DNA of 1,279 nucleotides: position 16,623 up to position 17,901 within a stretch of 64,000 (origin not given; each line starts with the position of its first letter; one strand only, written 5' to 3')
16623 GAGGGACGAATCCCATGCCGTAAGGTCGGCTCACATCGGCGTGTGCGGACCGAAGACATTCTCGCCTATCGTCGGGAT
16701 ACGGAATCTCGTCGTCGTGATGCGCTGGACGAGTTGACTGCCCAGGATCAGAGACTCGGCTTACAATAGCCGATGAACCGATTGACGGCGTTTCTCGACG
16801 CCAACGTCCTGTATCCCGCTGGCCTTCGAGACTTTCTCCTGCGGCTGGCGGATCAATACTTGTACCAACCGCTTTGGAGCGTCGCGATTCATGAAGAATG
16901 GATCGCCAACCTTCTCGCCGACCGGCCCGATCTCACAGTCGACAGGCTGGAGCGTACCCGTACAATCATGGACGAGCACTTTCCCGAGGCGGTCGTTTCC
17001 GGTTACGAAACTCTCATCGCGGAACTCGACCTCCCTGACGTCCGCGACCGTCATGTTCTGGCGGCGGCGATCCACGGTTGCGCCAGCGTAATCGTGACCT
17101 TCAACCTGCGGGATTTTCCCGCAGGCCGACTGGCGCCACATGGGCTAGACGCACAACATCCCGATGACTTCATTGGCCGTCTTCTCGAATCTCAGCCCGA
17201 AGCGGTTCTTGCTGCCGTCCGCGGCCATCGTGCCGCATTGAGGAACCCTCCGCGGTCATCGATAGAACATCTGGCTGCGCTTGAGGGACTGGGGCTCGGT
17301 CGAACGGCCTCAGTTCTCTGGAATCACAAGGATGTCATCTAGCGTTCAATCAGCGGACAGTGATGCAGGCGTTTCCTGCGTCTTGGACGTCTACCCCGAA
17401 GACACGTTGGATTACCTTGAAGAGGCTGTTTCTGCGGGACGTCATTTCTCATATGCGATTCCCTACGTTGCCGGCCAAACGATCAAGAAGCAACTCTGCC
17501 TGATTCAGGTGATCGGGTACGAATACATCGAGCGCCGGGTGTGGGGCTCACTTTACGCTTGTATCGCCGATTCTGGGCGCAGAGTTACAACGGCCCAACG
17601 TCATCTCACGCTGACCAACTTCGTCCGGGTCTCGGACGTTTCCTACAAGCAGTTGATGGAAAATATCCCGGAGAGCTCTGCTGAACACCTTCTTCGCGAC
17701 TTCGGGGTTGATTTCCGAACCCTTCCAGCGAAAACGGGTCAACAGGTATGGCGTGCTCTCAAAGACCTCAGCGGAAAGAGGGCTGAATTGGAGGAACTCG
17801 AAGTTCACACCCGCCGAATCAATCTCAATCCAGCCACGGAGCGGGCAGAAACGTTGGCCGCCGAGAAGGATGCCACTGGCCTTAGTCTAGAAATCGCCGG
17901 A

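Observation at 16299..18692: Three-gene operon: HTH(excisionase family) - PIN - large protein with a PD-(D/E)xK-like core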

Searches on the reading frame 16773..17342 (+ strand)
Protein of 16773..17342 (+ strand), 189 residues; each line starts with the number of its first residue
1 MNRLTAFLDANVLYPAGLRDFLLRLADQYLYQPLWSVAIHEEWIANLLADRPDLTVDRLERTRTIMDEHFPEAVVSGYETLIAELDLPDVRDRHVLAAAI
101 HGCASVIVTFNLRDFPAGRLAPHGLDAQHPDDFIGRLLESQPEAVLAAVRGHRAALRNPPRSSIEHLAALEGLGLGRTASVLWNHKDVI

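Call 3: search_protein_families(library=pfam, proteins=[window:16773-17342:+], max_evalue=0.1)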
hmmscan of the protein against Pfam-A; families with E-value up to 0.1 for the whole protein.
window:16773-17342:+ (189 aa): 1 family
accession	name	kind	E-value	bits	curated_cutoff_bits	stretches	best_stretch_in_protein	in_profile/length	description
PF13470.12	PIN_3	-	9.8e-07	30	27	1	7-112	3-114/115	PIN domain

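Call 5: search_protein_families(library=padloc, proteins=[window:16773-17342:+], max_evalue=0.1)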
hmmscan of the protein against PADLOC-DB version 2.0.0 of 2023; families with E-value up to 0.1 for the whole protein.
window:16773-17342:+ (189 aa): 0 families

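Call 6: search_protein_families(library=ncbifam, proteins=[window:16773-17342:+], max_evalue=0.1)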
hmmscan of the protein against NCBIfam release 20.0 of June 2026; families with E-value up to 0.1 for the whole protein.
window:16773-17342:+ (189 aa): 1 family
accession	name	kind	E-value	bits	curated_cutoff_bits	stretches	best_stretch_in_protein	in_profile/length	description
NF046100.1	RSP_2648_fam_PIN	equivalog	1.7e-41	142.1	170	1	7-163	2-157/177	RSP_2648 family PIN domain-containing protein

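Call 46: find_homologous_proteins(query=window:16773-17342:+, max_evalue=0.00001)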
Query window:16773-17342:+ (189 aa): 5409 proteins with E <= 0.00001 among 7526 candidates; the best 120 are listed.
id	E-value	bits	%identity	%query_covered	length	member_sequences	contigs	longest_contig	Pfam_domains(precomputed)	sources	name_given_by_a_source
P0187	3.2e-108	378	91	100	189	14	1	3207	PF26343.1,PF13470.13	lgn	-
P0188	9.0e-105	367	89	100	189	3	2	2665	PF26343.1,PF13470.13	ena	-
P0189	3.7e-97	342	84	100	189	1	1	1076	PF26343.1,PF13470.13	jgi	jgi:hypothetical protein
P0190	1.0e-94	334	81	100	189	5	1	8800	PF26343.1,PF13470.13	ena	-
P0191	1.6e-92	327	81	100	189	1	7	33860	PF26343.1,PF13470.13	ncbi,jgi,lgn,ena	-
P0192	3.0e-90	319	78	100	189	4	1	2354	PF26343.1,PF13470.13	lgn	-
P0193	7.0e-89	315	78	100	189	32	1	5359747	PF26343.1,PF13470.13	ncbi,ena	-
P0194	7.2e-88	311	78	100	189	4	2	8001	PF26343.1,PF13470.13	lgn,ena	-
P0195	8.1e-86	305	78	100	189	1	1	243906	PF26343.1,PF13470.13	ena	-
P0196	8.1e-86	305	75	98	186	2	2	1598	PF26343.1,PF13470.13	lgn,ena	-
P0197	8.9e-81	288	75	98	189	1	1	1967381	PF26343.1,PF13470.13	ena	-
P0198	6.8e-80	285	72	100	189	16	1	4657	PF26343.1,PF13470.13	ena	-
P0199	7.4e-80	285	74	100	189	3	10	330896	PF26343.1,PF13470.13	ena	-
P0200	1.8e-79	284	72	100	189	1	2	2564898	PF26343.1,PF13470.13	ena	-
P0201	1.9e-79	284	72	100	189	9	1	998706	PF26343.1,PF13470.13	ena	-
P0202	3.0e-79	283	70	100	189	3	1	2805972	PF26343.1,PF13470.13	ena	-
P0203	6.8e-79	282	73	100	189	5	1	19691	PF26343.1,PF13470.13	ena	-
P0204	7.3e-79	282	70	100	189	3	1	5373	PF26343.1,PF13470.13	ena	-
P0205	2.2e-78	281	73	100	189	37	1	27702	PF26343.1,PF13470.13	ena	-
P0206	2.8e-78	280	71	100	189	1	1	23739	PF26343.1,PF13470.13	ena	-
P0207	2.9e-78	280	72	100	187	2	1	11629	PF26343.1,PF13470.13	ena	-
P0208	4.3e-78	280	71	100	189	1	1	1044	PF26343.1,PF13470.13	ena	-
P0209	4.7e-78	279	71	100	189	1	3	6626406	PF26343.1,PF13470.13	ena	-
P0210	5.8e-78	279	72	100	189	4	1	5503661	PF26343.1,PF13470.13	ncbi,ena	-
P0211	5.9e-78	279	71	100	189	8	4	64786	PF26343.1,PF13470.13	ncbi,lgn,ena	-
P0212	7.5e-78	279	72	100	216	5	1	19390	PF26343.1,PF13470.13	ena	-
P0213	1.9e-77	277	72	96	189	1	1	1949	PF26343.1,PF13470.13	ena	-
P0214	3.0e-77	277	68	100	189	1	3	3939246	PF26343.1,PF13470.13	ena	-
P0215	5.3e-77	276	72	98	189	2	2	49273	PF26343.1,PF13470.13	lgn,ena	-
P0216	7.5e-77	276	71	96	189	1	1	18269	PF26343.1,PF13470.13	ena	-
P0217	1.3e-76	275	71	100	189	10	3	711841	PF26343.1,PF13470.13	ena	-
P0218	1.6e-76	274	71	100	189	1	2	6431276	PF26343.1,PF13470.13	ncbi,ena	-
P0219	1.7e-76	274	72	96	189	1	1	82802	PF26343.1,PF13470.13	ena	-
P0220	1.7e-76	274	70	100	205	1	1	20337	PF26343.1,PF13470.13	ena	-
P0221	1.7e-76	274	69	100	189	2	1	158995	PF26343.1,PF13470.13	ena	-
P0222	1.8e-76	274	70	100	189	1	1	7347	PF26343.1,PF13470.13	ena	-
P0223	2.5e-76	274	70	100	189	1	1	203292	PF26343.1,PF13470.13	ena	-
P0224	3.6e-76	273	69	98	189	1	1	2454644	PF26343.1,PF13470.13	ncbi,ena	-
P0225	4.4e-76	273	70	100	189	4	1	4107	PF26343.1,PF13470.13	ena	-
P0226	6.1e-76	273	69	100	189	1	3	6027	PF26343.1,PF13470.13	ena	-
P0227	7.2e-76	272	73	96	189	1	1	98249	PF26343.1,PF13470.13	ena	-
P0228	7.7e-76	272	68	100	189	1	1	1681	PF26343.1,PF13470.13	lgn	-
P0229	1.1e-75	272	71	100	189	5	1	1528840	PF26343.1,PF13470.13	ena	-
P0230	2.5e-75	271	71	100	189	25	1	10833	PF26343.1,PF13470.13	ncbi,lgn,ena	-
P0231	3.4e-75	270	71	98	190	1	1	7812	PF26343.1,PF13470.13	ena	-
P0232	3.5e-75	270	70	100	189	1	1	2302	PF26343.1,PF13470.13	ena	-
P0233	3.6e-75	270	68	100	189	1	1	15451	PF26343.1,PF13470.13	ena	-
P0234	4.6e-75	270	69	100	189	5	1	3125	PF26343.1,PF13470.13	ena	-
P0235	4.9e-75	270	69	100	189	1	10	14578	PF26343.1,PF13470.13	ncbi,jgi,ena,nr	ncbi:MAG: PIN domain-containing protein [Rhodospirillaceae bacterium]|nr:PIN domain-containing prote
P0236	5.7e-75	269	70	100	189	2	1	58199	PF26343.1,PF13470.13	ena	-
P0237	6.4e-75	269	70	100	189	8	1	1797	PF26343.1,PF13470.13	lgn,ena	-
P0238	7.6e-75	269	66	100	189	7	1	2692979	PF26343.1,PF13470.13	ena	-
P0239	8.4e-75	269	70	98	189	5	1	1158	PF26343.1,PF13470.13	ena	-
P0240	1.2e-74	268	67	100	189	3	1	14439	PF26343.1,PF13470.13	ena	-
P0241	1.4e-74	268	71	98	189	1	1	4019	PF26343.1,PF13470.13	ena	-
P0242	1.8e-74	268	68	100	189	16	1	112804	PF26343.1,PF13470.13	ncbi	-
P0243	1.9e-74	268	69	98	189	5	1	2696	PF26343.1,PF13470.13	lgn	-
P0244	2.4e-74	267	70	100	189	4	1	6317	PF26343.1,PF13470.13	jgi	-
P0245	3.3e-74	267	71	98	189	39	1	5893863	PF26343.1,PF13470.13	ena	-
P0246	3.3e-74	267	72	93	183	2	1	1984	PF26343.1,PF13470.13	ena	-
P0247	3.5e-74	267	71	90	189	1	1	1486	PF26343.1,PF13470.13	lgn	-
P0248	4.4e-74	267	68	100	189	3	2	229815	PF26343.1,PF13470.13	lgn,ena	-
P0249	5.4e-74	266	68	100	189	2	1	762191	PF26343.1,PF13470.13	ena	-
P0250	8.9e-74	265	68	100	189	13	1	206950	PF26343.1,PF13470.13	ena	-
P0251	9.1e-74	265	69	100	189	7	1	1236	PF26343.1,PF13470.13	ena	-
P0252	1.0e-73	265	69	100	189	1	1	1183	PF26343.1,PF13470.13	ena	-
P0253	1.2e-73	265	69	100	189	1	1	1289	PF26343.1,PF13470.13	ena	-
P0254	1.2e-73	265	69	100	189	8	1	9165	PF26343.1,PF13470.13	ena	-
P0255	1.4e-73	265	67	100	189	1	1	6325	PF26343.1,PF13470.13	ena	-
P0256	1.6e-73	265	67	100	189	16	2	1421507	PF26343.1,PF13470.13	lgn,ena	-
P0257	1.7e-73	265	70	98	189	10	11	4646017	PF26343.1,PF13470.13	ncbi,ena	-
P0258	2.8e-73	264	69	100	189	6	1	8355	PF26343.1,PF13470.13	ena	-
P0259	3.4e-73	264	69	100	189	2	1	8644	PF26343.1,PF13470.13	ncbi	-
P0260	3.4e-73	264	69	100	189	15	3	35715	PF26343.1,PF13470.13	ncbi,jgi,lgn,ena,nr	ncbi:MAG: PIN domain-containing protein [Rhodospirillales bacterium]|nr:PIN domain-containing protei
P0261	4.5e-73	263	68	98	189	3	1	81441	PF26343.1,PF13470.13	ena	-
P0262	5.5e-73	263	72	93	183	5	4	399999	PF26343.1,PF13470.13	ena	-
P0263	5.9e-73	263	70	100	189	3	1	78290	PF26343.1,PF13470.13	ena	-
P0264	6.2e-73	263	67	100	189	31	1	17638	PF26343.1,PF13470.13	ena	-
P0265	6.6e-73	263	69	100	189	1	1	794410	PF26343.1,PF13470.13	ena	-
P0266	7.0e-73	263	69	100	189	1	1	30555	PF26343.1,PF13470.13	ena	-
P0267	1.0e-72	262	68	98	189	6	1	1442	PF26343.1,PF13470.13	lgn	-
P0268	1.3e-72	262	66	100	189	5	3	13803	PF26343.1,PF13470.13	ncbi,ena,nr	ncbi:MAG: PIN domain-containing protein [Rhodobacteraceae bacterium]|nr:PIN domain-containing protei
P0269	1.4e-72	262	68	96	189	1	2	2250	PF26343.1,PF13470.13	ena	-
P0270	1.5e-72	261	69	98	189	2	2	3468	PF26343.1,PF13470.13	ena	-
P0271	1.7e-72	261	68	98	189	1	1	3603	PF26343.1,PF13470.13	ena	-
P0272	1.9e-72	261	68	98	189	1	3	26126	PF26343.1,PF13470.13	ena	-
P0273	2.1e-72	261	68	100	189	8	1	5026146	PF26343.1,PF13470.13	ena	-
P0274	2.1e-72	261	67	100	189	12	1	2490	PF26343.1,PF13470.13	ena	-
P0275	2.2e-72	261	68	98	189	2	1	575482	PF26343.1,PF13470.13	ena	-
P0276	2.3e-72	261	68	100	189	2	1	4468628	PF26343.1,PF13470.13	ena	-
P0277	2.3e-72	261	68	100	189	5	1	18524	PF26343.1,PF13470.13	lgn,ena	-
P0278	2.4e-72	261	69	98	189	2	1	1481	PF26343.1,PF13470.13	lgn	-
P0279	4.6e-72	260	69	100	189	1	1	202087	PF26343.1,PF13470.13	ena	-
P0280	6.1e-72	260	68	98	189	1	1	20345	PF26343.1,PF13470.13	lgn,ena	-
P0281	7.7e-72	259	69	100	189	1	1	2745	PF26343.1,PF13470.13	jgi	-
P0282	8.0e-72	259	68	98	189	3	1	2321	PF26343.1,PF13470.13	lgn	-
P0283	8.1e-72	259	66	100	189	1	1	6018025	PF26343.1,PF13470.13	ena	-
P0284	9.8e-72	259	68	100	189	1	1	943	PF26343.1,PF13470.13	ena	-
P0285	1.0e-71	259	68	100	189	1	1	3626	PF26343.1,PF13470.13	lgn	-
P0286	1.0e-71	259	66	98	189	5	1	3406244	PF26343.1,PF13470.13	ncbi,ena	-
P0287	1.1e-71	259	70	98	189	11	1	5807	PF26343.1,PF13470.13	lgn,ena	-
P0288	1.3e-71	258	67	100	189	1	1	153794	PF26343.1,PF13470.13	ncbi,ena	-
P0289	1.8e-71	258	66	100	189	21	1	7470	PF26343.1,PF13470.13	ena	-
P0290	1.9e-71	258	68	98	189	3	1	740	PF26343.1,PF13470.13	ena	-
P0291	2.1e-71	258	66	100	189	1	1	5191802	PF26343.1,PF13470.13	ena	-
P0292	2.2e-71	258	70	100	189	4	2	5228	PF26343.1,PF13470.13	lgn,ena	-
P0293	2.9e-71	257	69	98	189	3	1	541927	PF26343.1,PF13470.13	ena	-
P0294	3.2e-71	257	68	100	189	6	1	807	PF26343.1,PF13470.13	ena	-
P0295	3.8e-71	257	67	100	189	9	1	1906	PF26343.1,PF13470.13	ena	-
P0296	4.9e-71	257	69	91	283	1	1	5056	PF26343.1,PF13470.13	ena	-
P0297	2.0e-70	255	66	100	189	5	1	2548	PF26343.1,PF13470.13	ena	-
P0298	2.2e-70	254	64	100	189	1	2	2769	PF26343.1,PF13470.13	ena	-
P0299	3.9e-70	254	69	98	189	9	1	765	PF26343.1,PF13470.13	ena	-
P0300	4.0e-70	254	64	98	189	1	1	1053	PF26343.1,PF13470.13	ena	-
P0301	5.3e-70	253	70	98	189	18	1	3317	PF26343.1,PF13470.13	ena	-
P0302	6.7e-70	253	68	98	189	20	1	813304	PF26343.1,PF13470.13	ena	-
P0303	8.2e-70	253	67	100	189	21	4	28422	PF26343.1,PF13470.13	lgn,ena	-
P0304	1.0e-69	252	67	100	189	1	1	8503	PF26343.1,PF13470.13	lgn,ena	-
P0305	1.3e-69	252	66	100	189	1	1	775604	PF26343.1,PF13470.13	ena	-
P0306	1.5e-69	252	67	96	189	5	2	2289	PF26343.1,PF13470.13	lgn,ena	-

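Call 47: find_encoding_contigs(protein=P0193, flank=3500, max_places=2)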
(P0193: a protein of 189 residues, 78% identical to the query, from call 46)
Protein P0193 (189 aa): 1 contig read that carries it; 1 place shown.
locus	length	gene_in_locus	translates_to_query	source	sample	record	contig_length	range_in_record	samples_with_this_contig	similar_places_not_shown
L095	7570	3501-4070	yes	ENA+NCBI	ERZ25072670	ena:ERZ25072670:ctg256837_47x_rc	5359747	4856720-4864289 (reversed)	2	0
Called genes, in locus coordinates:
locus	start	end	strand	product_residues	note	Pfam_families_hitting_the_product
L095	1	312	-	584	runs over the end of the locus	PF17297:PEPCK_N, PF00821:PEPCK_GTP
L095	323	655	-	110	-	-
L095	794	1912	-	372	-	PF02423:OCD_Mu_crystall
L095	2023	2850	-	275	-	PF03781:FGE-sulfatase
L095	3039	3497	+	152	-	PF12728:HTH_17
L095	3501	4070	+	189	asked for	PF13470:PIN_3, PF26343:VapC50_C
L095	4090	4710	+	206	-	PF25794:SACS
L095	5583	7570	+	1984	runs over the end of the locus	PF25794:SACS (faint)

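Call 48: find_encoding_contigs(protein=P0197, flank=3500, max_places=2)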
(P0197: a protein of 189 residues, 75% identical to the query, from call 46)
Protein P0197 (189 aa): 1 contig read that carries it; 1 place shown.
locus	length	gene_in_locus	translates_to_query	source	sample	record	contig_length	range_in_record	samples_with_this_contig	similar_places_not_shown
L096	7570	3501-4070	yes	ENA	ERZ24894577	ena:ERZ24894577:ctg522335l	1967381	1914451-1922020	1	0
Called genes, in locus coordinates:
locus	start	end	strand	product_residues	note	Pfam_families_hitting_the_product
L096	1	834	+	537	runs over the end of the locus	PF00005:ABC_tran, PF00158:Sigma54_activat (faint), PF01078:Mg_chelatase (faint), PF02463:SMC_N (weak), PF13191:AAA_16 (faint), PF13401:AAA_22 (faint), PF00005:ABC_tran, PF08352:oligo_HPY (weak), +4 more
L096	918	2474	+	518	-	PF00999:Na_H_Exchanger, PF02254:TrkA_N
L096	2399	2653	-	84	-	-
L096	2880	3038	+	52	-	-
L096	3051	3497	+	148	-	PF12728:HTH_17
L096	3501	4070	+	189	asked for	PF13470:PIN_3, PF26343:VapC50_C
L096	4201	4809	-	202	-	PF08011:PDDEXK_9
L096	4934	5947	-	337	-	PF05685:Uma2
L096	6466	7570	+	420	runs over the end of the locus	PF07969:Amidohydro_3 (faint), PF01979:Amidohydro_1 (faint)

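Call 49: find_encoding_contigs(protein=P0257, flank=3500, max_places=4)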
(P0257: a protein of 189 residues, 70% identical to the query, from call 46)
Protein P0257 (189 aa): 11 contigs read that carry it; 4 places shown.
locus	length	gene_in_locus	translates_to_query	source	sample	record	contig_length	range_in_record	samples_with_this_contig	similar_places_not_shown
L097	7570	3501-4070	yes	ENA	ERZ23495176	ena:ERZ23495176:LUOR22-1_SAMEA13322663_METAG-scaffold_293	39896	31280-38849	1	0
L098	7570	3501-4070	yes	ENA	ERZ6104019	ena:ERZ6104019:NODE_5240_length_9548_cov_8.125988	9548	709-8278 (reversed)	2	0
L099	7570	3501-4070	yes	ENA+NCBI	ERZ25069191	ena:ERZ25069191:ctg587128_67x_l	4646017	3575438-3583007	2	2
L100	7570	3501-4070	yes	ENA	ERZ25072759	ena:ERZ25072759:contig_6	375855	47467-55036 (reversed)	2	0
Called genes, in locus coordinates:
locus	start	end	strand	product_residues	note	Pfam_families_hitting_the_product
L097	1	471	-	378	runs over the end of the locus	PF02515:CoA_transf_3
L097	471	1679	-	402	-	PF02771:Acyl-CoA_dh_N, PF02770:Acyl-CoA_dh_M, PF00441:Acyl-CoA_dh_1, PF08028:Acyl-CoA_dh_2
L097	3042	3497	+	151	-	PF12728:HTH_17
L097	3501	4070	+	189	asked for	PF13470:PIN_3, PF26343:VapC50_C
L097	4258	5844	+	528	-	PF01019:G_glu_transpept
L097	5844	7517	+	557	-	PF07969:Amidohydro_3, PF01979:Amidohydro_1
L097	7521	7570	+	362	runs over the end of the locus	PF01168:Ala_racemase_N, PF14031:D-ser_dehydrat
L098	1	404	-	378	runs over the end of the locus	PF02515:CoA_transf_3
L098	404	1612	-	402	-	PF02771:Acyl-CoA_dh_N, PF02770:Acyl-CoA_dh_M, PF00441:Acyl-CoA_dh_1, PF08028:Acyl-CoA_dh_2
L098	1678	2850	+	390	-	PF01546:Peptidase_M20, PF07687:M20_dimer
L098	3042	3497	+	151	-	PF12728:HTH_17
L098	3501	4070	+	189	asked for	PF13470:PIN_3, PF26343:VapC50_C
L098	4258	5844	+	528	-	PF01019:G_glu_transpept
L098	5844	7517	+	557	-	PF07969:Amidohydro_3, PF01979:Amidohydro_1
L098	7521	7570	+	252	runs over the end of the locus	?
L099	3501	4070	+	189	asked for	PF13470:PIN_3, PF26343:VapC50_C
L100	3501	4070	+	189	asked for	PF13470:PIN_3, PF26343:VapC50_C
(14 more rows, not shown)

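Call 79: search_protein_families(library=phrogs, proteins=[window:16773-17342:+], max_evalue=0.01)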
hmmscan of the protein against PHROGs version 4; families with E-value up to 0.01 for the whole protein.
window:16773-17342:+ (189 aa): 0 families

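Call 84: find_encoding_contigs(protein=P0191, flank=4000, max_places=5)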
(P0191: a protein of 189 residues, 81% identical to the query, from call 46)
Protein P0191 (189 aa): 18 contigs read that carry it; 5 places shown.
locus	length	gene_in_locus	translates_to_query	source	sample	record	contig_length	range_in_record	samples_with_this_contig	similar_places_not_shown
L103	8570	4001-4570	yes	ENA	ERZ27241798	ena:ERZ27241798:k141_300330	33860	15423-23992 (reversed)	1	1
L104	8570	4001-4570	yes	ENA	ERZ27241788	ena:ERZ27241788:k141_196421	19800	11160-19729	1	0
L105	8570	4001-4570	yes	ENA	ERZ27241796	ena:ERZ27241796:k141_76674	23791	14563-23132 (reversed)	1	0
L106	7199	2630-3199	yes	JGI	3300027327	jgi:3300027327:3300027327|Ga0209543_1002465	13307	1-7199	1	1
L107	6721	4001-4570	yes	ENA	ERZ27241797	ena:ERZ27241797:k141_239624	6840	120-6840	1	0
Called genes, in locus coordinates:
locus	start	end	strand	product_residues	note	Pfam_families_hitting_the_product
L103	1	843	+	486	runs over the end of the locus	PF00483:NTP_transferase, PF22640:ManC_GMP_beta-helix, PF01050:MannoseP_isomer, PF07883:Cupin_2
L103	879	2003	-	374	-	PF13641:Glyco_tranf_2_3 (weak), PF00535:Glycos_transf_2, PF04138:GtrA_DPMS_TM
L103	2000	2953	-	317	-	PF00730:HhH-GPD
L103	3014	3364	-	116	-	PF09722:Xre_MbcA_ParS_C (weak)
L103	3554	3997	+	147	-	PF12728:HTH_17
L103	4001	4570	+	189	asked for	PF13470:PIN_3, PF26343:VapC50_C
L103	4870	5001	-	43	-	-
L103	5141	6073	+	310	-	-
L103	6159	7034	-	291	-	-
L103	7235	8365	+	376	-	PF03060:NMO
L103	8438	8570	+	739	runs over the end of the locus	PF02538:Hydantoinase_B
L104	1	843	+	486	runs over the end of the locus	PF00483:NTP_transferase, PF22640:ManC_GMP_beta-helix, PF01050:MannoseP_isomer, PF07883:Cupin_2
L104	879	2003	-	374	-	PF13641:Glyco_tranf_2_3 (weak), PF00535:Glycos_transf_2, PF04138:GtrA_DPMS_TM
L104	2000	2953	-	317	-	PF00730:HhH-GPD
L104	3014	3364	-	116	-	PF09722:Xre_MbcA_ParS_C (weak)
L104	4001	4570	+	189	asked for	PF13470:PIN_3, PF26343:VapC50_C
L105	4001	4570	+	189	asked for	PF13470:PIN_3, PF26343:VapC50_C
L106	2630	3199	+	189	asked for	PF13470:PIN_3, PF26343:VapC50_C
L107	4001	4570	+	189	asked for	PF13470:PIN_3, PF26343:VapC50_C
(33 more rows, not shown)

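Call 85: find_encoding_contigs(protein=P0195, flank=4000, max_places=3)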
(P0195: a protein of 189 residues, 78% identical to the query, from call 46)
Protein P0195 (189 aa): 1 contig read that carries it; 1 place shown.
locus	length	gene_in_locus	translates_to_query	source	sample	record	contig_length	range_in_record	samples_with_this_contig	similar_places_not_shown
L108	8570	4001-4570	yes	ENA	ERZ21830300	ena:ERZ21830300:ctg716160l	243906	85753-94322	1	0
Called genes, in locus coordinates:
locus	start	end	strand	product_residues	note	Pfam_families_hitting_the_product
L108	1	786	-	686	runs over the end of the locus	PF17297:PEPCK_N, PF00821:PEPCK_GTP, PF00543:P-II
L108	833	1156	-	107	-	-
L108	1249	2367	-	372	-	PF02423:OCD_Mu_crystall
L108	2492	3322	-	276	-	PF03781:FGE-sulfatase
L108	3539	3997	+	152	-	PF12728:HTH_17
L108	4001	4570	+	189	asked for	PF13470:PIN_3, PF26343:VapC50_C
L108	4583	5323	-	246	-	PF05685:Uma2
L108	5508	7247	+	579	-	PF02538:Hydantoinase_B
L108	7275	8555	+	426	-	PF00083:Sugar_tr (weak), PF07690:MFS_1, PF12832:MFS_1_like, PF07690:MFS_1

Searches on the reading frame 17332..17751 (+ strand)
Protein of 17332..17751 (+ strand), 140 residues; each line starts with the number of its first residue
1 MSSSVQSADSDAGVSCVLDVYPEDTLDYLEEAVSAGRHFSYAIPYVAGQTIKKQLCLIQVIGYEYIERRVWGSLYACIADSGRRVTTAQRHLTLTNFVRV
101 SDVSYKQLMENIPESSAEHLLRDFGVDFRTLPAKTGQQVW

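Call 66: predict_structure(alignment_id=A5)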
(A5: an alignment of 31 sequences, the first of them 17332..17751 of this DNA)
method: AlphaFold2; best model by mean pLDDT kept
length: 140 residues; sequences in the alignment: 31
mean_pLDDT: 83.4   pTM: 0.78
mean pLDDT of the five models: 83.4, 81.2, 81.1, 80.2, 79.8
residues with pLDDT >= 90: 56; 70-90: 61; 50-70: 17; < 50: 6
segments of 3 or more residues with pLDDT < 50: 1-4
pLDDT, mean of each block of 10 residues (from residue 1): 48 89 82 94 86 93 68 89 90 95 84 85 76 90
secondary structure, 60 per line:
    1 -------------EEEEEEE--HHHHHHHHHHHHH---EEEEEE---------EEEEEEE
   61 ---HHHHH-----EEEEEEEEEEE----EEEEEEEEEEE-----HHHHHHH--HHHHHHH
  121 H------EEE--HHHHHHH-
elements in order: E14-20 H23-35 E39-44 E54-60 H64-68 E74-84 E89-99 H105-111 H114-121 E128-130 H133-139
